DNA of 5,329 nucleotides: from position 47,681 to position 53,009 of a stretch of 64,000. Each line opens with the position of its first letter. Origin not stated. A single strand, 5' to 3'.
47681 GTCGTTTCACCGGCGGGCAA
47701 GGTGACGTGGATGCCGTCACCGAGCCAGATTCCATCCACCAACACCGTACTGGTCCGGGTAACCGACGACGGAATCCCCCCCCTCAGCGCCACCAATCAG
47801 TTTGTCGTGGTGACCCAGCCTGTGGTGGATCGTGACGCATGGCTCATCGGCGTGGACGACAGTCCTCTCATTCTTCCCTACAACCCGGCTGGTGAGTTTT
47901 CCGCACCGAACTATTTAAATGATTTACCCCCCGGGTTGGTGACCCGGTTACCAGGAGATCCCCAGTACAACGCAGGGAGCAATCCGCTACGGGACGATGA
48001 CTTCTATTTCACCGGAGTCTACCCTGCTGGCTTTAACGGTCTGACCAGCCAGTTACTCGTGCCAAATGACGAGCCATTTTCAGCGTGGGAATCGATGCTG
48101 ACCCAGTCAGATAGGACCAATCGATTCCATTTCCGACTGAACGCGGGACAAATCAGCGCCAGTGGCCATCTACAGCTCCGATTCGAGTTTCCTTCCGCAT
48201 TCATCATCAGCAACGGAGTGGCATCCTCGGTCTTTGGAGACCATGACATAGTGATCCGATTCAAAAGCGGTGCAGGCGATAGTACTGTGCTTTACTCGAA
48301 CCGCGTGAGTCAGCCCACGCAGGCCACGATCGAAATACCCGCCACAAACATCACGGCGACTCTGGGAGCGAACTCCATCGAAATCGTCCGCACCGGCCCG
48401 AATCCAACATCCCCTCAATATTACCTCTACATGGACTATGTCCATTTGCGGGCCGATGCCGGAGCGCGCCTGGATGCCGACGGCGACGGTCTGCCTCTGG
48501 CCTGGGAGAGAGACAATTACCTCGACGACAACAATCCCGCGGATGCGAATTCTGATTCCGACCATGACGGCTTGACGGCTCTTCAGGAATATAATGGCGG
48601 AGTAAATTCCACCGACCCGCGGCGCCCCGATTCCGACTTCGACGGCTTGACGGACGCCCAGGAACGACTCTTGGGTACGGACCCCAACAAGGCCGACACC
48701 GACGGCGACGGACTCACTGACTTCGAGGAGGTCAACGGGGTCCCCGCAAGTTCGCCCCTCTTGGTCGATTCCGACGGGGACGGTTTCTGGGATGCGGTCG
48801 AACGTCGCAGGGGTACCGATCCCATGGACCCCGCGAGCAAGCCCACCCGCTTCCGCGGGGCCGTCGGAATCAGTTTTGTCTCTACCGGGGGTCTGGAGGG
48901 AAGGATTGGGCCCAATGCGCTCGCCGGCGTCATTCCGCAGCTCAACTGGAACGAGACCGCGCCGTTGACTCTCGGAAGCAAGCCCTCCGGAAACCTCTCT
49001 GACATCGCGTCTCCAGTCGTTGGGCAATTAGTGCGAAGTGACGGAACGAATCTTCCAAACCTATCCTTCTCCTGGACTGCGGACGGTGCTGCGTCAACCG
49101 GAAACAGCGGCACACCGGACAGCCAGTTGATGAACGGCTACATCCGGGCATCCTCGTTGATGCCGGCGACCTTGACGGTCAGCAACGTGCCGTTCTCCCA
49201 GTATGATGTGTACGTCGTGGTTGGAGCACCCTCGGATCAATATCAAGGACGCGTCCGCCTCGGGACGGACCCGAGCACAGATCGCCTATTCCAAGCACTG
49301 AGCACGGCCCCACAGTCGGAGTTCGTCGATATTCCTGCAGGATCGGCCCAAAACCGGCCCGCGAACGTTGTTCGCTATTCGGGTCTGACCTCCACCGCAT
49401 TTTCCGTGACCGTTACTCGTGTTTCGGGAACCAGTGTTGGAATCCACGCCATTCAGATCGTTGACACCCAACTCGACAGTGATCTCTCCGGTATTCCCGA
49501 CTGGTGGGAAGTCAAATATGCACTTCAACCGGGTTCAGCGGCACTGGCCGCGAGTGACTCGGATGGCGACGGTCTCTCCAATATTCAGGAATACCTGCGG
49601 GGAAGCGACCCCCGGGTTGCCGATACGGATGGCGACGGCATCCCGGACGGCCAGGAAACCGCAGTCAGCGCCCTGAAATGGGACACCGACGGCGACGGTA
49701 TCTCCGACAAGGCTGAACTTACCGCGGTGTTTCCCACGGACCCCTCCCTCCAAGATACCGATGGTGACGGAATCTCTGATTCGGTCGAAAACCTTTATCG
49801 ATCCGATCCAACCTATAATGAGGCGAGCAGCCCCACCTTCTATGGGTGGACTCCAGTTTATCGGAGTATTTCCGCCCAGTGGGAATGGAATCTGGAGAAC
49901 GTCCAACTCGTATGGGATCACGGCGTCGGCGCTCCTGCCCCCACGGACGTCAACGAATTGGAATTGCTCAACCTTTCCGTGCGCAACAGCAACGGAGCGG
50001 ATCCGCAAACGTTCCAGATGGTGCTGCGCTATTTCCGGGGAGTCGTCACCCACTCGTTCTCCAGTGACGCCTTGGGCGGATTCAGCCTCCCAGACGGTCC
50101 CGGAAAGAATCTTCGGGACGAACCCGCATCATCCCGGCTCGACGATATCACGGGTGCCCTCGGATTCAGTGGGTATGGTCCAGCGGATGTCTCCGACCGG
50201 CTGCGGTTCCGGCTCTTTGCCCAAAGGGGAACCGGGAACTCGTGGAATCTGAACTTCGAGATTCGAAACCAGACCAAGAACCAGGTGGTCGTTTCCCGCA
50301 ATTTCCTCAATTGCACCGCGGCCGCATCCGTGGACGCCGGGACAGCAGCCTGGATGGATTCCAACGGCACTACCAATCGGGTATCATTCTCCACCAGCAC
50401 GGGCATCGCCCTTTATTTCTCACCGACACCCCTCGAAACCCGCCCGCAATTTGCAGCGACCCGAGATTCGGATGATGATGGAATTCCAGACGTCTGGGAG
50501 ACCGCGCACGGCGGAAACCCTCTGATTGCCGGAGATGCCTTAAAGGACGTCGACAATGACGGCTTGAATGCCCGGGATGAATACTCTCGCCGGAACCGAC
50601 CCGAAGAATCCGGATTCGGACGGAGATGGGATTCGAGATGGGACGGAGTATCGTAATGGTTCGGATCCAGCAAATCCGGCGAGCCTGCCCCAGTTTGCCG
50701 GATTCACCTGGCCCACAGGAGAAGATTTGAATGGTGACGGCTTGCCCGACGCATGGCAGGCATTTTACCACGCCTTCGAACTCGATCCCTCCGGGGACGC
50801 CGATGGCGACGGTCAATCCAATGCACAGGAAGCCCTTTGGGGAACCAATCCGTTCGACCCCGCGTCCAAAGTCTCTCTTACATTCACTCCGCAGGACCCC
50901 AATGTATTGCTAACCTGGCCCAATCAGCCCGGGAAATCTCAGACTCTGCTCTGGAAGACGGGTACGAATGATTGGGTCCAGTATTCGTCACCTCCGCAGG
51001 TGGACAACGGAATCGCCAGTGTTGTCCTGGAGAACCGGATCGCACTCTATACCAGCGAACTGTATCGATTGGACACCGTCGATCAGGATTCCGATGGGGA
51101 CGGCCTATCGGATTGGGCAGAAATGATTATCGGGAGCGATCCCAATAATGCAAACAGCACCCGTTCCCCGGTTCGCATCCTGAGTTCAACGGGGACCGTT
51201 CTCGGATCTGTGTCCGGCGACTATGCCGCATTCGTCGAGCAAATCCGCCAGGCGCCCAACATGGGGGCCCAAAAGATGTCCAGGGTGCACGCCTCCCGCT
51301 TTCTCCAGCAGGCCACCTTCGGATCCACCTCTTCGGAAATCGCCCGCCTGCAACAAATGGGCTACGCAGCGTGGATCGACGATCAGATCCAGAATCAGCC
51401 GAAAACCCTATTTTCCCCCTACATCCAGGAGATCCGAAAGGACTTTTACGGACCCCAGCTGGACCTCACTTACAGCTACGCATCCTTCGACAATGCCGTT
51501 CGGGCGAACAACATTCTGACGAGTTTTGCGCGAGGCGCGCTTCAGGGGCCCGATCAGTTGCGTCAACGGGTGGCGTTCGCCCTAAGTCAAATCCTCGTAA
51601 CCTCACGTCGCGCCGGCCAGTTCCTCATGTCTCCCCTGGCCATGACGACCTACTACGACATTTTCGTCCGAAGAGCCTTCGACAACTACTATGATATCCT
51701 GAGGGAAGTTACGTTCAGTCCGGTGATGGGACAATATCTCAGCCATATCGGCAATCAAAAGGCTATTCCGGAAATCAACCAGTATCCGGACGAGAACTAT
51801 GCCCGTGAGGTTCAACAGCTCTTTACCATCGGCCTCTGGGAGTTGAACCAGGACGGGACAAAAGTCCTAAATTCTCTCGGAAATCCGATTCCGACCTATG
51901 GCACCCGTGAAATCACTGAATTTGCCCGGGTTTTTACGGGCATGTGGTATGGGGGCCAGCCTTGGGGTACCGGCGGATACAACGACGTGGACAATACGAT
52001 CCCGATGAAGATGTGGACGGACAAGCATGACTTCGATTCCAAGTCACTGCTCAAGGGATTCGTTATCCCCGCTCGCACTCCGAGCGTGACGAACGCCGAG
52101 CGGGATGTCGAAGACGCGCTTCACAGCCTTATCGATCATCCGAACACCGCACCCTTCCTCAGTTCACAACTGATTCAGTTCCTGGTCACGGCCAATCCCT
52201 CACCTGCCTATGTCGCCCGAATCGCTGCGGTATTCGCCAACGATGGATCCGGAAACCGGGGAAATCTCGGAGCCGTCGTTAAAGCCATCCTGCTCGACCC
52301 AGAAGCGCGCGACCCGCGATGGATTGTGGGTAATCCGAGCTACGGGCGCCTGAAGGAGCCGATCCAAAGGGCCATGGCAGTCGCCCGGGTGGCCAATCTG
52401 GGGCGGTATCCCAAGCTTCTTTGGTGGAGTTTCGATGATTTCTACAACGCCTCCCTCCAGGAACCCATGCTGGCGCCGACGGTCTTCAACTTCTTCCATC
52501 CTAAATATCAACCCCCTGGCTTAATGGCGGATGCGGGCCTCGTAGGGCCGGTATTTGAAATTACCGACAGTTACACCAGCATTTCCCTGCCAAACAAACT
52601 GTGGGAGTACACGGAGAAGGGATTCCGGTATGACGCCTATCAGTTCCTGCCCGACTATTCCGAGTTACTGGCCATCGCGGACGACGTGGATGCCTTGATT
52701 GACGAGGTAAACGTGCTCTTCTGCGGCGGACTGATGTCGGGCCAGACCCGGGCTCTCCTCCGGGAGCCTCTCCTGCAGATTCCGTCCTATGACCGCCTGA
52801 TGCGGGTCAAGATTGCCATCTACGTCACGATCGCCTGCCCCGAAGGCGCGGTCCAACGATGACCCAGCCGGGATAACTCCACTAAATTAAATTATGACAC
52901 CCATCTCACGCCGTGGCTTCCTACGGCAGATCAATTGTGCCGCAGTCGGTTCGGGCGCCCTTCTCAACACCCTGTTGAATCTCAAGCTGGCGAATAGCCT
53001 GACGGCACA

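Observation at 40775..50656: Giant secreted protein built on five copies of an unrecognised ~200-aa module alternating with 16 cadherin-like repeats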

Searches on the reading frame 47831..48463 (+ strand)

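Call 7: search_protein_families(library=pfam, proteins=[window:47831-48463:+], max_evalue=10)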
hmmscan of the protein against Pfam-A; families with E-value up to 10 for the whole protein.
window:47831-48463:+ (211 aa): 1 family
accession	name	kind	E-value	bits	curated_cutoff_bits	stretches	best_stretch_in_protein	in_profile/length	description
PF06510.16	DUF1102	-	0.056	14.1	22.2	1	118-182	49-110/141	Protein of unknown function (DUF1102)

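Call 8: search_protein_families(library=ncbifam, proteins=[window:47831-48463:+], max_evalue=10)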
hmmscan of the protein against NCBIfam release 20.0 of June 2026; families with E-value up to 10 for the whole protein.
window:47831-48463:+ (211 aa): 1 family
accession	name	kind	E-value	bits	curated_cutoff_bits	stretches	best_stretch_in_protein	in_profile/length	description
TIGR02315.1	ABC_phnC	equivalog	0.2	11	266.1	1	142-179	33-71/243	phosphonate ABC transporter ATP-binding protein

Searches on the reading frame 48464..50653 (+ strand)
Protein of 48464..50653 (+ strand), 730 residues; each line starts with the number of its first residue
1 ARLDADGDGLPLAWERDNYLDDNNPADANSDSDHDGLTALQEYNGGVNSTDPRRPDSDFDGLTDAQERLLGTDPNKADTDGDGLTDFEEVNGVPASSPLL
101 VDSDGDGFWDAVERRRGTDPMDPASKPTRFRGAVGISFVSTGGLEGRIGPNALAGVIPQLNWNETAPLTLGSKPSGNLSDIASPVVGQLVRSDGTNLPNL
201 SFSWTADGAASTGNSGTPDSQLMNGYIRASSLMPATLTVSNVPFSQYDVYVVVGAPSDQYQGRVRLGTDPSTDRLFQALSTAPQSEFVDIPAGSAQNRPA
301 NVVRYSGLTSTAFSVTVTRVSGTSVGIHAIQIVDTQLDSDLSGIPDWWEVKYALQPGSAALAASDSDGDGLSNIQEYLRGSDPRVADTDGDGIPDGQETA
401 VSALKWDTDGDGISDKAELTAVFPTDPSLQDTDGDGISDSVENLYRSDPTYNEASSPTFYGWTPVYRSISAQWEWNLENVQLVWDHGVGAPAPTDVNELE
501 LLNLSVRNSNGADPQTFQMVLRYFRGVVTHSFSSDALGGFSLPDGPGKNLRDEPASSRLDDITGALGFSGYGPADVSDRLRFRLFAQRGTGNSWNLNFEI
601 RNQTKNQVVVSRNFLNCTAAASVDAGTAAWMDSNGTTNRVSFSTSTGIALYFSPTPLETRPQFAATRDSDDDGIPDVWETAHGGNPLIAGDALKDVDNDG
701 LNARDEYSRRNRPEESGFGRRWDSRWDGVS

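Call 7: search_protein_families(library=pfam, proteins=[window:48464-50653:+], max_evalue=10)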
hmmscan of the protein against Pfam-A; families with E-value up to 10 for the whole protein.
window:48464-50653:+ (730 aa): 2 families
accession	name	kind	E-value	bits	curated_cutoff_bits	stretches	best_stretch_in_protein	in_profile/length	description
PF18884.5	TSP3_bac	-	7.4e-35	118.9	25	8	102-123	1-22/22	Bacterial TSP3 repeat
PF03495.19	Binary_toxB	-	2.4e-06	28.1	25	2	31-92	2-62/78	Clostridial binary toxin B/anthrax toxin PA Ca-binding domain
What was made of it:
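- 48464..48847 (+): TSP3 (DxDxDG) calcium-binding repeat block 1. TSP3_bac, E 7.4e-35 over the tail (call 7)
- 49466..49837 (+): TSP3 repeat block 2. call 7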

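Call 8: search_protein_families(library=ncbifam, proteins=[window:48464-50653:+], max_evalue=10)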
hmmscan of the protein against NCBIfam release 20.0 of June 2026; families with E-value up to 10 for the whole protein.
window:48464-50653:+ (730 aa): 6 families
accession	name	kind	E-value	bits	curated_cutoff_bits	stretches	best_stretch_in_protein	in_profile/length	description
NF033765.2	gliding_CglD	equivalog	4e-21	74.6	400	4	334-399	237-300/1124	adventurous gliding motility lipoprotein CglD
NF047639.1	throspo3_MtsD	equivalog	8.9e-21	73.7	800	4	3-124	391-504/651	cell-cell cohesion protein MtsD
NF042425.1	Amuc_1099_fam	equivalog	3.3e-08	33.5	50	4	342-384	106-148/321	Amuc_1099 family pilus-like system protein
NF053691.1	BamM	equivalog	0.037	13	315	3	386-441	226-276/376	BamM family beta-barrel-assembly machinery protein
NF053806.1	lanmdlnLanM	equivalog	0.097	12.7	135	1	336-400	56-120/132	lanmodulin LanM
NF041410.1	XopAW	subfamily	1.8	8.3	120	1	358-432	66-138/235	XopAW family type III secretion system calcium-binding effector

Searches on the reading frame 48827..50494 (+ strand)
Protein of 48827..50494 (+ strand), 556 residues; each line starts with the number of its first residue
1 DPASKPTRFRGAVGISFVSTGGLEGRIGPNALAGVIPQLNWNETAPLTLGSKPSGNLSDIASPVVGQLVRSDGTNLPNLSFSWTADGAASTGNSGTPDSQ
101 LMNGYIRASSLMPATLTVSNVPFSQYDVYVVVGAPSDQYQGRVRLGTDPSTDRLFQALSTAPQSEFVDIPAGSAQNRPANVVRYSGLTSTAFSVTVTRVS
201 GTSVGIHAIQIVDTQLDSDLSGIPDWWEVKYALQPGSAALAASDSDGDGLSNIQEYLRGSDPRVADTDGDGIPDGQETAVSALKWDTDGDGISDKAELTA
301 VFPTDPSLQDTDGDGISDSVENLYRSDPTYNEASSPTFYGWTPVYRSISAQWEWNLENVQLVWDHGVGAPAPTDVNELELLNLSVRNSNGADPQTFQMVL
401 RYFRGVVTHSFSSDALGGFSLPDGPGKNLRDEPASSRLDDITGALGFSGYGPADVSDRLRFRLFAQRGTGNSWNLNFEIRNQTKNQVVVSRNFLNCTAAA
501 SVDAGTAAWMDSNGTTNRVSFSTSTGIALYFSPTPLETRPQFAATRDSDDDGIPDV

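Call 52: find_homologous_proteins(query=window:48827-50494:+, max_evalue=0.00001)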
Query window:48827-50494:+ (556 aa): 1739 proteins with E <= 0.00001 among 8000 candidates; the best 120 are listed.
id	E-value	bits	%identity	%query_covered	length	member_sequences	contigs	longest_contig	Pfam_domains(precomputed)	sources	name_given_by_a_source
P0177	1.1e-180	620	55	86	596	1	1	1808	PF18884.6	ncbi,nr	ncbi:MAG: hypothetical protein KIT22_18230, partial [Verrucomicrobiae bacterium]|nr:hypothetical pro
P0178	1.8e-180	620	54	94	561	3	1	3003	PF18884.6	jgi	-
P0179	1.2e-172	594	54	90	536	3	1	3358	PF18884.6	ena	-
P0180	4.2e-141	490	61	60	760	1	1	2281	PF08811.17,PF18884.6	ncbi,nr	ncbi:MAG: DUF1800 family protein, partial [Verrucomicrobiae bacterium]|nr:DUF1800 family protein [Ve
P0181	6.9e-132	459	44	87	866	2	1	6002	PF08811.17,PF18884.6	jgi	jgi:Bacterial TSP3 repeat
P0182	2.2e-124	435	52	62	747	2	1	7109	PF18884.6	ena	-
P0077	9.5e-111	390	47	57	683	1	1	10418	PF18884.6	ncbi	ncbi:MAG: hypothetical protein RL616_375, partial [Verrucomicrobiota bacterium]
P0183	4.6e-109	384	52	50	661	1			PF18884.6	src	-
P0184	1.7e-108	382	46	68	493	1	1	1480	PF18884.6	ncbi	ncbi:MAG: hypothetical protein CFE26_20635, partial [Verrucomicrobiales bacterium VVV1]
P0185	8.2e-106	373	53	59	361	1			PF18884.6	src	-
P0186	4.5e-102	361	34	99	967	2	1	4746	PF18884.6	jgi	jgi:hypothetical protein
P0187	4.3e-100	354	38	89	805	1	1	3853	PF18884.6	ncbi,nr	ncbi:MAG: hypothetical protein JNG86_16415, partial [Verrucomicrobiaceae bacterium]|nr:hypothetical 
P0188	2.1e-99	352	40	76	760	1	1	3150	PF18884.6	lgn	-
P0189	5.2e-94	334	52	48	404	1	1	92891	PF18884.6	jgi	jgi:hypothetical protein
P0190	3.8e-92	328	49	46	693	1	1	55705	PF18884.6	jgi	jgi:hypothetical protein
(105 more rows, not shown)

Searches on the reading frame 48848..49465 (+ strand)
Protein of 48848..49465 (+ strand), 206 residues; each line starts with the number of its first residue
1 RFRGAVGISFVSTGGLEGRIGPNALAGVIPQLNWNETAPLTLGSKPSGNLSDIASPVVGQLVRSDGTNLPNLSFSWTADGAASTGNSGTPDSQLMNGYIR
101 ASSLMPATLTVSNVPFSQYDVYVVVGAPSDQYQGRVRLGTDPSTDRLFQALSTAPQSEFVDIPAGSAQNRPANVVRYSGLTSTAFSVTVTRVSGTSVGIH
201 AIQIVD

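Call 57: search_protein_families(library=pfam, alignment_id=A4, max_evalue=1)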
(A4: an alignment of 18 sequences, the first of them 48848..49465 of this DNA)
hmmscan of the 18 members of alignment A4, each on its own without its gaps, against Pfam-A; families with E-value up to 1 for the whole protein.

A. member 1, window:48848-49465:+ (206 aa): 0 families

B. families by the number of members that match (of 18 scanned): 6 families
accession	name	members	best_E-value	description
PF02369.22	Big_1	2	0.022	Bacterial Ig-like domain (group 1)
PF19209.5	CoV_S1_C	1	0.039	Coronavirus spike glycoprotein S1, C-terminal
PF09912.14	DUF2141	1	0.096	Uncharacterized protein conserved in bacteria (DUF2141)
PF00346.24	Complex1_49kDa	1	0.098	Respiratory-chain NADH dehydrogenase, 49 Kd subunit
PF09367.16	CpeS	1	0.21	CpeS-like protein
PF11883.13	DUF3403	1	0.79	Domain of unknown function (DUF3403)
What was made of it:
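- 48848..49465 (+): D1 (aa 2692-2897): a second unmodelled beta-sandwich domain, CBM6/35/36-like by fold. No Pfam hit (call 57).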

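Call 63: predict_structure(alignment_id=A4)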
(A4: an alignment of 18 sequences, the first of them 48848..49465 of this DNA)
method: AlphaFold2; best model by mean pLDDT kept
length: 206 residues; sequences in the alignment: 18
mean_pLDDT: 94.2   pTM: 0.92
mean pLDDT of the five models: 94.2, 91.1, 82.1, 77.7, 70.2
residues with pLDDT >= 90: 184; 70-90: 19; 50-70: 3; < 50: 0
segments of 3 or more residues with pLDDT < 50: none
pLDDT, mean of each block of 10 residues (from residue 1): 90 92 92 96 83 95 96 96 95 96 96 97 97 97 95 95 84 97 98 96 98
secondary structure, 60 per line:
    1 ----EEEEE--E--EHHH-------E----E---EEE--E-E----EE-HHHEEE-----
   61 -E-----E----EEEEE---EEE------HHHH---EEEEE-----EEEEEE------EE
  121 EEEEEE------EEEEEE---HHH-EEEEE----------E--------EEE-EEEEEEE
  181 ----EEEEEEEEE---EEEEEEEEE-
elements in order: E5-9 E35-37 E53-55 E73-77 E81-83 H90-93 E97-101 E107-112 E119-126 E133-138 E146-150 E170-172 E174-180 E185-193 E197-205
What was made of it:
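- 48848..49465 (+): AF2 pLDDT 94 (call 63).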

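Call 65: fold_search(model_id=the predicted structure, library=pdb)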
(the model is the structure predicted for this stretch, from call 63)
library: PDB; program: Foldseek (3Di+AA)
matches with E <= 10: 1343; with E <= 0.001: 1
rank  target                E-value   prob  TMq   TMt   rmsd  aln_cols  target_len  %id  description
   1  5fui                  9.7e-04  1.00  0.30  0.43   6.9       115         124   14  Crystal structure of the C-terminal CBM6 of LamC a marine laminarianse from Zobellia galactanivorans (released 2016-03-02)
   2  4d8m                  1.1e-03  1.00  0.31  0.13   7.4       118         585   14  Crystal structure of Bacillus thuringiensis Cry5B nematocidal toxin (released 2012-12-19)
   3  3nru_J                1.4e-03  0.97  0.27  0.33  12.1       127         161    9  Ligand binding domain of EPHA7 (released 2010-12-08)
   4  3nru_B                1.9e-03  0.89  0.25  0.31   9.2       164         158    8  Ligand binding domain of EPHA7 (released 2010-12-08)
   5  8hhe_B                2.0e-03  1.00  0.33  0.12   6.6       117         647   12  Crystal structure of Cry5B from Bacillus thuringiensis at 4.5 A resolution (released 2022-12-07)
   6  3czu_A                2.1e-03  0.97  0.27  0.31   9.8       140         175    9  Crystal structure of the human ephrin A2- ephrin A1 complex (released 2008-08-12)
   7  4w4z_C                2.4e-03  0.82  0.26  0.29  11.6       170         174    7  Structure of the EphA4 LBD in complex with peptide (released 2014-10-08)
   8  3p1i_C                2.4e-03  0.72  0.23  0.28  13.5       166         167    9  Ligand binding domain of human ephrin type-B receptor 3 (released 2011-01-19)
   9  5by3                  2.5e-03  1.00  0.31  0.10   5.0       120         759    7  A novel family GH115 4-O-Methyl-alpha-glucuronidase, BtGH115A, with specificity for decorated arabinogalactans (released 2015-07-22)
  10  1w0n                  2.5e-03  0.99  0.32  0.48   6.7       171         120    9  Structure of uncomplexed Carbohydrate Binding Domain CBM36 (released 2004-10-27)
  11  8tv5_F                2.5e-03  0.95  0.27  0.20  11.6       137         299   13  Structure of the EphA2 LBDCRD bound to FabS1CE_L1 in a 2:1 (EphA2 to Fab) ratio (released 2024-09-11)
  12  7byx_A                2.7e-03  1.00  0.33  0.18   4.8       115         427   16  Crystal structure of exo-beta-1,3-galactanase from Phanerochaete chrysosporium Pc1,3Gal43A E208A with beta-1,3-galacto (released 2020-11-04)
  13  8hhe_A                2.8e-03  1.00  0.34  0.12   5.3       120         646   11  Crystal structure of Cry5B from Bacillus thuringiensis at 4.5 A resolution (released 2022-12-07)
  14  4w8j                  2.8e-03  0.99  0.32  0.08   6.6       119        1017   14  Structure of the full-length insecticidal protein Cry1Ac reveals intriguing details of toxin packaging into in vivo form (released 2014-09-17)
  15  9cy8_A                2.8e-03  0.92  0.26  0.29  12.3       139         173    6  Constrained b-hairpins targeting the EphA4 ligand binding domain (released 2024-12-25)
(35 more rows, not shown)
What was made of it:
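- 48848..49465 (+): Best Foldseek match is CBM6 5fui, E 9.7e-4, TMq ~0.3 (call 65).
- Closest known: CBM35/CBM6 carbohydrate-binding modules. Same: D1 also resembles these modules by fold (call 65).
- D1 is also CBM6/35/36-like by fold (calls 63, 65).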

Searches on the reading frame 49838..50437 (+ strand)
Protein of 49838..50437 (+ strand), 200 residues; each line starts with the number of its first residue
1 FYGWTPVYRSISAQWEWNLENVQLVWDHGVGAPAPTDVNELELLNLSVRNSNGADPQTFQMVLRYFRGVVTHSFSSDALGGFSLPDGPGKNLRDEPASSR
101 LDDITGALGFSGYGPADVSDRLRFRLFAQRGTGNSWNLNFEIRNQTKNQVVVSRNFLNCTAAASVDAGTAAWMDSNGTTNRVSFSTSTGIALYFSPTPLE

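Call 62: search_protein_families(library=pfam, proteins=[window:49838-50437:+], max_evalue=10)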
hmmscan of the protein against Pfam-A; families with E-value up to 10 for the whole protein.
window:49838-50437:+ (200 aa): 0 families
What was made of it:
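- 49838..50437 (+): D2 (aa 3022-3221): a third conserved domain with no family assignment. No Pfam hit (call 62).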

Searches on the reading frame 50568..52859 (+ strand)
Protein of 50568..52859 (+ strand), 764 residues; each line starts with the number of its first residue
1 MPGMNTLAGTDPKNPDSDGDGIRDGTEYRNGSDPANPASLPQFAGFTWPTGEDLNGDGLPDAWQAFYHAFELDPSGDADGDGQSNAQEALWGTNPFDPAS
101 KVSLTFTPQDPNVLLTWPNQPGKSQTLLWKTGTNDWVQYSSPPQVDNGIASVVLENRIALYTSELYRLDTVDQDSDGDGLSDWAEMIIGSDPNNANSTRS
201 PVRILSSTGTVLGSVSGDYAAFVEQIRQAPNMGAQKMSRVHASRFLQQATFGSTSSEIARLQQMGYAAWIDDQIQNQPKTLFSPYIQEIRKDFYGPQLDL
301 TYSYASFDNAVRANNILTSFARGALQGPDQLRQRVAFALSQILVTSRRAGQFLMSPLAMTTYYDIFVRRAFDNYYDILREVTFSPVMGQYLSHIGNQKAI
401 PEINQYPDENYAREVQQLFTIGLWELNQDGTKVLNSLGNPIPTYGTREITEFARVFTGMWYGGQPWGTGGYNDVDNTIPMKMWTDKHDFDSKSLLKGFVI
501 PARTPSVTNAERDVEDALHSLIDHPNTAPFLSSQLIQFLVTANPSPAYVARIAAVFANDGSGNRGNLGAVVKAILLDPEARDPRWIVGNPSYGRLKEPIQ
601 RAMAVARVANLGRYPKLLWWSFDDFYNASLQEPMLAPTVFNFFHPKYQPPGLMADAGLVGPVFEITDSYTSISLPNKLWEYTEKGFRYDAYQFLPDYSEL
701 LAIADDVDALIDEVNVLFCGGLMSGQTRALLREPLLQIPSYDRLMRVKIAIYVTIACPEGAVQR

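Call 21: search_protein_families(library=pfam, proteins=[window:50568-52859:+], max_evalue=0.001)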
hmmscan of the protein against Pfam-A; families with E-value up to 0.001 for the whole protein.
window:50568-52859:+ (764 aa): 2 families
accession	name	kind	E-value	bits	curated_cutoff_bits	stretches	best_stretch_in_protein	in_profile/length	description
PF08811.16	DUF1800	-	4.1e-74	250.7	26.1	1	244-741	1-399/419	Protein of unknown function (DUF1800)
PF18884.5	TSP3_bac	-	1.3e-17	63.7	25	2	174-195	1-22/22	Bacterial TSP3 repeat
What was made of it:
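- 50568..52862 (+): The C-terminal part of the same gene: TSP3 repeats, a small beta domain and the DUF1800 domain (about nt 51297-52790). It is called as a separate ORF only because of the frameshift. PF08811, E 4.1e-74 (call 21).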

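Call 60: search_solved_structures(query=window:50568-52859:+, max_evalue=1)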
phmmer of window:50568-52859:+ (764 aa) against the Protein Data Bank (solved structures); distinct sequences matched with E-value up to 1: 0.
